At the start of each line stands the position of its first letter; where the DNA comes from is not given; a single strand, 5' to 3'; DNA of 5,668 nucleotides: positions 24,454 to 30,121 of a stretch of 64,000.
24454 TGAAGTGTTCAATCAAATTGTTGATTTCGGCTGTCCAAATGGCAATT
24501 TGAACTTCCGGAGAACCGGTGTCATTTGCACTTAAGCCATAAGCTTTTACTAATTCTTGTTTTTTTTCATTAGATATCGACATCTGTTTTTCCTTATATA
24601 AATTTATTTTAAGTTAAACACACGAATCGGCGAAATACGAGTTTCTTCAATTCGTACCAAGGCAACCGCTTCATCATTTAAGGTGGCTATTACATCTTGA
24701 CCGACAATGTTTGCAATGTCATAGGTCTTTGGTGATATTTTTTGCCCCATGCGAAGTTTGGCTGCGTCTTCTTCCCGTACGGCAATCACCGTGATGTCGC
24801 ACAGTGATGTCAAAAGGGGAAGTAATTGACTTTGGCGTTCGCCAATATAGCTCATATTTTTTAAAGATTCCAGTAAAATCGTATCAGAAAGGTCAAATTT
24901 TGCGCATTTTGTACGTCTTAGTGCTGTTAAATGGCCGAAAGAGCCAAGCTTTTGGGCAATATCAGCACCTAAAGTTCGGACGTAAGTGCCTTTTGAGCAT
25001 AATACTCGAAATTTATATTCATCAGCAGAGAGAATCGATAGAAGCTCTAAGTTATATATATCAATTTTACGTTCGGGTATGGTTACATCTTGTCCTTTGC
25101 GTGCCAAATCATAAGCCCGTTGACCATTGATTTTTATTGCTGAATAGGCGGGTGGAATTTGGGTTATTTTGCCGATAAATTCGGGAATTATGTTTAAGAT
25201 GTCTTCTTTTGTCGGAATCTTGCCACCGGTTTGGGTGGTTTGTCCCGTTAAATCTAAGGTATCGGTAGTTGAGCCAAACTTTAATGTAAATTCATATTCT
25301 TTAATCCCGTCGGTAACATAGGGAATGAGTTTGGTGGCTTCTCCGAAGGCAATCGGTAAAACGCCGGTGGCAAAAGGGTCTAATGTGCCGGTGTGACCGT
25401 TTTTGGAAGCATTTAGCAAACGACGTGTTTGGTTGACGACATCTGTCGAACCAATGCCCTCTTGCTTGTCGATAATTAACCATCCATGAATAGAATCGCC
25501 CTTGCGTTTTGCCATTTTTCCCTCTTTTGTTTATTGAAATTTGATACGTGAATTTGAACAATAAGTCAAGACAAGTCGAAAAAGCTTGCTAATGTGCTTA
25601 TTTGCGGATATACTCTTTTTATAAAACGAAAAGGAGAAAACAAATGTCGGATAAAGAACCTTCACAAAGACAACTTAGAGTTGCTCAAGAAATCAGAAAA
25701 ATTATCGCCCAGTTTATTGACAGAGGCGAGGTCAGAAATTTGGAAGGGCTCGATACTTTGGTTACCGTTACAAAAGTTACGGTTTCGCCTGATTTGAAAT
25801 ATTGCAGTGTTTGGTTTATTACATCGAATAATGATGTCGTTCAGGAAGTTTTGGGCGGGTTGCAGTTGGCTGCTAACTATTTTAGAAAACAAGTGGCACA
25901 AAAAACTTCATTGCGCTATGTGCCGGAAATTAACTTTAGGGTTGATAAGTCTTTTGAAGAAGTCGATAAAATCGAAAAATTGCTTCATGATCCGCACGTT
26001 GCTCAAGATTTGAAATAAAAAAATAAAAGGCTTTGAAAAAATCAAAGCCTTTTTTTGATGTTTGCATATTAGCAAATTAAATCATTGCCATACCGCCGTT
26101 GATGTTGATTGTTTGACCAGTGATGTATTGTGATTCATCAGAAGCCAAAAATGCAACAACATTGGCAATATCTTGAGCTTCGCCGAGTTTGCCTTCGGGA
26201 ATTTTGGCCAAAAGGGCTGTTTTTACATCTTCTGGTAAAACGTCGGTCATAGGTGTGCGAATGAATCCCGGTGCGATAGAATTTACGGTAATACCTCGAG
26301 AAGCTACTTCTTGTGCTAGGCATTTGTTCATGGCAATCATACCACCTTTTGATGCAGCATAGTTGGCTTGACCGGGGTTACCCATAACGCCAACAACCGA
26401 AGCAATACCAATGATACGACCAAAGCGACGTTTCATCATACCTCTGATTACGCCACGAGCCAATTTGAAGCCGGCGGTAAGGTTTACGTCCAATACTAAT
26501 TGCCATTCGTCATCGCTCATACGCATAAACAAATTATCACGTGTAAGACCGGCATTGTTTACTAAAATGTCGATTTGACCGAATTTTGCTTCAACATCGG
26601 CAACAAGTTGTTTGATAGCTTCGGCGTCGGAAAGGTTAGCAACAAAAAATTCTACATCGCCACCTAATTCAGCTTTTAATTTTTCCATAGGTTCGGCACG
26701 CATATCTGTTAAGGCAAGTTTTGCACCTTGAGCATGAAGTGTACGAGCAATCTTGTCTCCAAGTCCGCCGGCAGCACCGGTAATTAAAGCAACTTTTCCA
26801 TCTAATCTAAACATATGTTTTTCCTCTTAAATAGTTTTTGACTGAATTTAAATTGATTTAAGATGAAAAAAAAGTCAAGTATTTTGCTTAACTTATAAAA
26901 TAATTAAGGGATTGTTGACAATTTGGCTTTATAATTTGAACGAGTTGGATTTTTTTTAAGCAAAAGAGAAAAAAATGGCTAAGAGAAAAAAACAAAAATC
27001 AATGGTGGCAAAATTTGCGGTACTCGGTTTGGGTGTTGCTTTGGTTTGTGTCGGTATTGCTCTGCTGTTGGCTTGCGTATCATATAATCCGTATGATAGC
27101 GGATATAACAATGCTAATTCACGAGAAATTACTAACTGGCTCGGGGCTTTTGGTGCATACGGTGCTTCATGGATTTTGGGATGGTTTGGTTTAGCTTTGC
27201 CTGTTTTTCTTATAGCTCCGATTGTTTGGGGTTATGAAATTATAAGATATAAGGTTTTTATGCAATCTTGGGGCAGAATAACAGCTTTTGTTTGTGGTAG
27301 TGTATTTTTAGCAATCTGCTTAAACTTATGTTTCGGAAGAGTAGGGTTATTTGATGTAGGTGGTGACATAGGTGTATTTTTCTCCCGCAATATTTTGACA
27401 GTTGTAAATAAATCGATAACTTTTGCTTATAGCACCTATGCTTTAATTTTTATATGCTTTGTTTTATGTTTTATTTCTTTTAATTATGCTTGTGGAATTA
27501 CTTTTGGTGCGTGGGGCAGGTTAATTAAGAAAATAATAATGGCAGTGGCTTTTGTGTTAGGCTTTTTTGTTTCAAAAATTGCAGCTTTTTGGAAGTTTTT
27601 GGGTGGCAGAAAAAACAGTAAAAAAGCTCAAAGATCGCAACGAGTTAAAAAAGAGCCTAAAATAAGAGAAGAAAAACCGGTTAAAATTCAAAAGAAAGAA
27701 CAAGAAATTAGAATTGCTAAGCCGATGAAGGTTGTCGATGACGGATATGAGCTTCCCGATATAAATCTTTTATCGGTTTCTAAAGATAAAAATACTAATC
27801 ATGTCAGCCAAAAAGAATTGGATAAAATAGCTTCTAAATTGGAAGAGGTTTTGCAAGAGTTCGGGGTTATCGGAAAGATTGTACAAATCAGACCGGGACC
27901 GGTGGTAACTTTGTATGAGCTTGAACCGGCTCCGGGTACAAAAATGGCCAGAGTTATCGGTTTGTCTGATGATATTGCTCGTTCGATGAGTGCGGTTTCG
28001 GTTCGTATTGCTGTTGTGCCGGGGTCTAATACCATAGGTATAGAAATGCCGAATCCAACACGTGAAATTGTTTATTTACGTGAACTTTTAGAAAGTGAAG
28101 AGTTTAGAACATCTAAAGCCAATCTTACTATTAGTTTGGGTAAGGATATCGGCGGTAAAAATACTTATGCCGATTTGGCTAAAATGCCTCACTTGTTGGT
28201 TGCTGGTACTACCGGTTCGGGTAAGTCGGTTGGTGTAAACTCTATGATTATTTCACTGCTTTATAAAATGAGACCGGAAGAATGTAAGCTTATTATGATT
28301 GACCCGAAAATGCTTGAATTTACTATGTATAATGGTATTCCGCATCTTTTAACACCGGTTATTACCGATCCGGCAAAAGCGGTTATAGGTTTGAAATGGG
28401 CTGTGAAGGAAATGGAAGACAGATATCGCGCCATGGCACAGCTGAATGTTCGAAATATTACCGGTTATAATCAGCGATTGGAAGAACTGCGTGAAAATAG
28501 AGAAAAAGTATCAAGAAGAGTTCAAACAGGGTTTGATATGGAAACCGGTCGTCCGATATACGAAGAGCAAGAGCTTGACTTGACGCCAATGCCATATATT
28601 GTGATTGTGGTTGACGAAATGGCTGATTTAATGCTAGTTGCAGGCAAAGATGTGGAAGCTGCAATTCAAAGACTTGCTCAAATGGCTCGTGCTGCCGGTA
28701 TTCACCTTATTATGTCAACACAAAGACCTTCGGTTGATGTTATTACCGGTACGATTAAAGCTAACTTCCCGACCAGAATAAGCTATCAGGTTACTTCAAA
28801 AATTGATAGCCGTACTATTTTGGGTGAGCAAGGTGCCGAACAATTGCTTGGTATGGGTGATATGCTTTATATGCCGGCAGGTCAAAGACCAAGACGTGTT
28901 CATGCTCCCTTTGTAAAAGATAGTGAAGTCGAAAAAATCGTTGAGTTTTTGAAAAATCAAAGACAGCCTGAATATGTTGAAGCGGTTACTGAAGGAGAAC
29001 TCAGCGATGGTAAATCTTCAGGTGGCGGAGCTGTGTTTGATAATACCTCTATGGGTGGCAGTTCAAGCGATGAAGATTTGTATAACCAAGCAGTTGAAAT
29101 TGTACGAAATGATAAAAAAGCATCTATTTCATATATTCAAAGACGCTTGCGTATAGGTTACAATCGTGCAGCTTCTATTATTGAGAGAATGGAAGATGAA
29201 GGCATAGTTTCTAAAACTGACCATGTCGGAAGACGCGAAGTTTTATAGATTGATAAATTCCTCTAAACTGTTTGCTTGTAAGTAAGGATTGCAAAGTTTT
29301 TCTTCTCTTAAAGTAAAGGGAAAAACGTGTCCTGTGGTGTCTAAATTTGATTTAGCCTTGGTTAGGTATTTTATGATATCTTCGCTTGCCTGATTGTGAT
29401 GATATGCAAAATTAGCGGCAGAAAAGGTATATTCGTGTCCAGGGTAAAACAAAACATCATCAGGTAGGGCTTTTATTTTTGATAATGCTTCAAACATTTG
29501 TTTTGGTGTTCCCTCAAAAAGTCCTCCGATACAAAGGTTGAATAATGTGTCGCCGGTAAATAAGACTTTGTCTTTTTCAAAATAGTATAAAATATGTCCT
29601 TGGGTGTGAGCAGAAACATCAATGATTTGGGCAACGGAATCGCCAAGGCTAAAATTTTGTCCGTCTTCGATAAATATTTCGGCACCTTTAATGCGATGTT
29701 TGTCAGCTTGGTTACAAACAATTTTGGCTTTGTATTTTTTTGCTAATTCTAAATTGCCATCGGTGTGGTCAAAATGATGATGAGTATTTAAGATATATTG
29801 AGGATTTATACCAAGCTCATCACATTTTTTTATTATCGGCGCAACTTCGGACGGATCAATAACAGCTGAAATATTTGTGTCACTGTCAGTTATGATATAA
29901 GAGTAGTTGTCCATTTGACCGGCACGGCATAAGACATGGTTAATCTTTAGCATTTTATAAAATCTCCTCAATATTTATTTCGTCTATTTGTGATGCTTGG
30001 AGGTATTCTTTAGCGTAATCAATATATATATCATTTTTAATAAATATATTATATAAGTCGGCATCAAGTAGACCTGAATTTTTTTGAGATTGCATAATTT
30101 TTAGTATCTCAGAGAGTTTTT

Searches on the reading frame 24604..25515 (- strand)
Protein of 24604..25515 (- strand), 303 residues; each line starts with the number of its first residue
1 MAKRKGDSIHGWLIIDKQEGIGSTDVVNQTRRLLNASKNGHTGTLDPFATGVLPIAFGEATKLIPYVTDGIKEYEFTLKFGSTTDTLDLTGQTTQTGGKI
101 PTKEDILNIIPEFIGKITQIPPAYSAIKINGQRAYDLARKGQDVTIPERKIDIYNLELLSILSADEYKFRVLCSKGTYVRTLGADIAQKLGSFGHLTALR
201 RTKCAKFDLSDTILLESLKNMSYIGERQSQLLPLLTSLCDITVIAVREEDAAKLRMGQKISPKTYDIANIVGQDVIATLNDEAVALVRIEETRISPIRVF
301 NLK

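Call 69: search_protein_families(library=pfam, max_evalue=0.00001, proteins=[window:24604-25515:-])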
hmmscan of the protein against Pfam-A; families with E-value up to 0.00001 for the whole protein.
window:24604-25515:- (303 aa): 2 families
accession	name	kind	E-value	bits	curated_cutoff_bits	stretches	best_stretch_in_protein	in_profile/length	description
PF01509.24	TruB_N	-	5.7e-54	183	27.3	1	31-179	1-149/149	TruB family pseudouridylate synthase (N terminal domain)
PF16198.10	TruB_C_2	-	2.2e-09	37.8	29.3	1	180-229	1-52/66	tRNA pseudouridylate synthase B C-terminal domain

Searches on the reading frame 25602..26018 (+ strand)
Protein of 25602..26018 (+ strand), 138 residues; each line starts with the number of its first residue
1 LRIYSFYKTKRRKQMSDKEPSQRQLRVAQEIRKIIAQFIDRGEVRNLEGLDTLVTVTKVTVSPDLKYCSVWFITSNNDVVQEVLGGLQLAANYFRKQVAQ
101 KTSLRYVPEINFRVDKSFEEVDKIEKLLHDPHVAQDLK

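Call 69: search_protein_families(library=pfam, max_evalue=0.00001, proteins=[window:25602-26018:+])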
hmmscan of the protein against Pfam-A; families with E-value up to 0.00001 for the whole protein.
window:25602-26018:+ (138 aa): 1 family
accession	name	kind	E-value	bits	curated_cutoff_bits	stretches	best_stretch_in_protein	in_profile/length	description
PF02033.23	RBFA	-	1.3e-26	93.4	34.7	1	23-128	1-105/105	Ribosome-binding factor A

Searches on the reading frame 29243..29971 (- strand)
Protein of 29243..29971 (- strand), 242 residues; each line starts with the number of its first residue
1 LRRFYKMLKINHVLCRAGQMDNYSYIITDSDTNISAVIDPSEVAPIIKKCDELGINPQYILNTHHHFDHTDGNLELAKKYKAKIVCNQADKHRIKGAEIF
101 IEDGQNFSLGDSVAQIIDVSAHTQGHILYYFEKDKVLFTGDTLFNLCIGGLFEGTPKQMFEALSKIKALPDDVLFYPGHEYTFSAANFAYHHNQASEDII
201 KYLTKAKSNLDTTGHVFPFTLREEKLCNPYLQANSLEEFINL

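Call 70: search_protein_families(library=pfam, max_evalue=0.00001, proteins=[window:29243-29971:-])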
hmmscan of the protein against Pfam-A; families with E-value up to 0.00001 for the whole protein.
window:29243-29971:- (242 aa): 2 families
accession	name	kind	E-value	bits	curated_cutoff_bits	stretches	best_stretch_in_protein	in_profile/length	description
PF00753.33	Lactamase_B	-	3.4e-21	76.5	22.7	1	22-179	6-196/196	Metallo-beta-lactamase superfamily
PF16123.11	HAGH_C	-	1.1e-08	35.8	25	1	180-235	1-56/83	Hydroxyacylglutathione hydrolase C-terminus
